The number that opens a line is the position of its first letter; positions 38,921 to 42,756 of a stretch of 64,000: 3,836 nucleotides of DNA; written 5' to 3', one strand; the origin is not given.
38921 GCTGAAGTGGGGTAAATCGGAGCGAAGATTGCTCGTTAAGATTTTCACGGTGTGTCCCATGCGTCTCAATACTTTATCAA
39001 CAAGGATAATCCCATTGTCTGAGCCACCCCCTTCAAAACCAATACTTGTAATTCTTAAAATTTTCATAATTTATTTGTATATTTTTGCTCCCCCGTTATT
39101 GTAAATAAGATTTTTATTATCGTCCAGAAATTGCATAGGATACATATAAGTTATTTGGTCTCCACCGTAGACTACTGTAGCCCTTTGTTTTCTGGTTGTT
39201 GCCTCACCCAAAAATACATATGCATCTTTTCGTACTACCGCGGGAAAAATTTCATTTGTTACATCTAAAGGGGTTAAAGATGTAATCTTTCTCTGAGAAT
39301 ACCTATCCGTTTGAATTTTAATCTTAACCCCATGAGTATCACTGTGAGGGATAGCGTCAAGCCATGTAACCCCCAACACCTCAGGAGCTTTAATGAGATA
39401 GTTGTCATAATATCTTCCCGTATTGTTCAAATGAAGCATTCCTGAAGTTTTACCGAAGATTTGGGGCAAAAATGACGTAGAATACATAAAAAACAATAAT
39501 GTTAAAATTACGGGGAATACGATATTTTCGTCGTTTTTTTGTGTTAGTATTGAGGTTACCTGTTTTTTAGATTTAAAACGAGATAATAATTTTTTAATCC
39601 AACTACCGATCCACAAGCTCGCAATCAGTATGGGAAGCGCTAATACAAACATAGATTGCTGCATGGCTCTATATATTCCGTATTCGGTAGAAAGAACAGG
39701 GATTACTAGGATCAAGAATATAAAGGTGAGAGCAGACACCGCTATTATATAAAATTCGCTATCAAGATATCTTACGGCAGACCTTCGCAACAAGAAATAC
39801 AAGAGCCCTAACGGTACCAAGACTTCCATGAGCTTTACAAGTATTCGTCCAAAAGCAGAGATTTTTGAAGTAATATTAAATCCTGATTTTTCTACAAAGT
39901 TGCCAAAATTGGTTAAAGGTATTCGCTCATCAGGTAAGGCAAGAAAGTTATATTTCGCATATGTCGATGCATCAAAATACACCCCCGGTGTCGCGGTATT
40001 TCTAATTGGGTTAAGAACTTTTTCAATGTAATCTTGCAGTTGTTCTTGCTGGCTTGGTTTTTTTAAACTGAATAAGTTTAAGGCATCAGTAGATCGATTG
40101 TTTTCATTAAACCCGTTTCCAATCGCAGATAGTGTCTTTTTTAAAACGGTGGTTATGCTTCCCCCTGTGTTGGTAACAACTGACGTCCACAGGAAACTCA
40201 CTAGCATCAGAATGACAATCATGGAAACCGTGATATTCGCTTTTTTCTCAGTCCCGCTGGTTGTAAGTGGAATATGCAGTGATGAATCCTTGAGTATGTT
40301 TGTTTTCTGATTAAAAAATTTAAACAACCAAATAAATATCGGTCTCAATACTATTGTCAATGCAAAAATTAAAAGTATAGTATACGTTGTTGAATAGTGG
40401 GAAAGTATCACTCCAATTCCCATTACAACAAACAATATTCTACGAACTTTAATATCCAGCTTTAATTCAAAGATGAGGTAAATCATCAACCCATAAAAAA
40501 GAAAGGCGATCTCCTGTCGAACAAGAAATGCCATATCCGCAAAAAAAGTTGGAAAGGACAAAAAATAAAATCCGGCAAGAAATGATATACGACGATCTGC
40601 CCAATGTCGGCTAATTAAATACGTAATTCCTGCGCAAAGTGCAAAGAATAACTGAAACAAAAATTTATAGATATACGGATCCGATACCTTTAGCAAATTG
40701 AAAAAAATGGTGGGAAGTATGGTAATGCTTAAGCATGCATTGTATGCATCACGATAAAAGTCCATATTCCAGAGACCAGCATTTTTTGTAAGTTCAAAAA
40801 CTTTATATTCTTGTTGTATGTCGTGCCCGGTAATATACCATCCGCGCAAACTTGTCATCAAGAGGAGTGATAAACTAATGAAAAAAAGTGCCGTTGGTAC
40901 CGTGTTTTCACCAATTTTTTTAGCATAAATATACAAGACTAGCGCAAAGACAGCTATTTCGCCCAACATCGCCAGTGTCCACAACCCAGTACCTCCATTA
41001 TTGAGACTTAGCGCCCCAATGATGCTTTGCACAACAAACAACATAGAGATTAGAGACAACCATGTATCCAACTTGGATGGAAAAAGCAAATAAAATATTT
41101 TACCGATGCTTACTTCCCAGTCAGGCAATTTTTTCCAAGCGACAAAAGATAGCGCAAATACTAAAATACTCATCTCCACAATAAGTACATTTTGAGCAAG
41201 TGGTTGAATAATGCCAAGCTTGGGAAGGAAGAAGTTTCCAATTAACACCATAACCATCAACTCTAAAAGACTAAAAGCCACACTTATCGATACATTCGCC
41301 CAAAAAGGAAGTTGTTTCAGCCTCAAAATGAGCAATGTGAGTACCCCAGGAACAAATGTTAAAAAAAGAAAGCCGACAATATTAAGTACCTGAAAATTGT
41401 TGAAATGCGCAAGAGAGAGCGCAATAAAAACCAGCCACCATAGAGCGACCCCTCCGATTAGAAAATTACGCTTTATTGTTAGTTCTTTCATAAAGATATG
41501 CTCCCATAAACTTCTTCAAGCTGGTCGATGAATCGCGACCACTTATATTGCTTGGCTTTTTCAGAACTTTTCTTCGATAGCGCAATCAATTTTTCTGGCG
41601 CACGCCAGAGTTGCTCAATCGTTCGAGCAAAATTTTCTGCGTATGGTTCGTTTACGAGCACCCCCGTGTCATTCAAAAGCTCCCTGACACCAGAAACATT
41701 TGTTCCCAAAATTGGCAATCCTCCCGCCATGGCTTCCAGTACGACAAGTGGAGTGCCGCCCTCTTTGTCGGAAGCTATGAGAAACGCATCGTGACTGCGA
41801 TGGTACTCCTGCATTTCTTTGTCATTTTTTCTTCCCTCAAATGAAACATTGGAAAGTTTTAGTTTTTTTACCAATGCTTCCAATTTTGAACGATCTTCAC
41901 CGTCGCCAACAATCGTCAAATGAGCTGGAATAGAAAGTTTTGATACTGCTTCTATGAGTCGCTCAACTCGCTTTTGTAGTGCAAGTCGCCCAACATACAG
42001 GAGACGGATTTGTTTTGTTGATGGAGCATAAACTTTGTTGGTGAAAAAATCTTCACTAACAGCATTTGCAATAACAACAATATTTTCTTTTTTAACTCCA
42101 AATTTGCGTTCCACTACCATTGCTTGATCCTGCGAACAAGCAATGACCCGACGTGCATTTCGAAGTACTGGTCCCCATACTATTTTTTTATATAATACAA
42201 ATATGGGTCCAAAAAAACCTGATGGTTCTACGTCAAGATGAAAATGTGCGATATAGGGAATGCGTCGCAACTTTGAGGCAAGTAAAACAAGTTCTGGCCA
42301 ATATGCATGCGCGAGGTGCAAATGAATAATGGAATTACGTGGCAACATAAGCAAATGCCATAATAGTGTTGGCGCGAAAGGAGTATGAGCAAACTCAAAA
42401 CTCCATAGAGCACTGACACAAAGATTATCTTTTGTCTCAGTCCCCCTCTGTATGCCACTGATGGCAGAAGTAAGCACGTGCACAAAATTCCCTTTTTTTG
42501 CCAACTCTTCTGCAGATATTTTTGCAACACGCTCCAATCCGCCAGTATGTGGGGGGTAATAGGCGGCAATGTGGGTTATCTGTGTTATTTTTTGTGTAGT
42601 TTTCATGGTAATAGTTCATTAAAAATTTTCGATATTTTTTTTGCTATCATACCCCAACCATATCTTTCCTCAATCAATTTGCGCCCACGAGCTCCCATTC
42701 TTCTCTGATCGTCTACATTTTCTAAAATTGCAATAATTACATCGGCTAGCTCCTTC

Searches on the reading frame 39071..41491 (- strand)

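Call 82: search_protein_families(library=pfam, proteins=[window:39071-41491:-], max_evalue=0.00001)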
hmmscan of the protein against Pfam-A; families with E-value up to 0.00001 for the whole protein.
window:39071-41491:- (806 aa): 1 family
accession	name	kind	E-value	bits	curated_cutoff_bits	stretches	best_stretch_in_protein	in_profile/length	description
PF09971.14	DUF2206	-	1.5e-23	83.7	35.6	2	544-805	113-368/368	Predicted membrane protein (DUF2206)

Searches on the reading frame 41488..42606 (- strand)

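Call 82: search_protein_families(library=pfam, proteins=[window:41488-42606:-], max_evalue=0.00001)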
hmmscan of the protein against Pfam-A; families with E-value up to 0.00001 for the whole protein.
window:41488-42606:- (372 aa): 5 families
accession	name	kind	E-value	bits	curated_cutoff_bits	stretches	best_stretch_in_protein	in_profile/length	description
PF00534.26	Glycos_transf_1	-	1.6e-31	109.6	26.4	1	193-346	9-168/172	Glycosyl transferases group 1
PF13692.12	Glyco_trans_1_4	-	4.2e-28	98.8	27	1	201-334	3-140/142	Glycosyl transferases group 1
PF13439.12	Glyco_transf_4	-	1.3e-19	71.3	28.5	1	22-186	2-169/170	Glycosyltransferase Family 4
PF13579.12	Glyco_trans_4_4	-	4.4e-14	53.6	29.7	1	22-181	1-157/158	Glycosyl transferase 4-like domain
PF20706.3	GT4-conflict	-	1e-08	35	26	1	150-361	146-383/385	Family 4 Glycosyltransferase in conflict systems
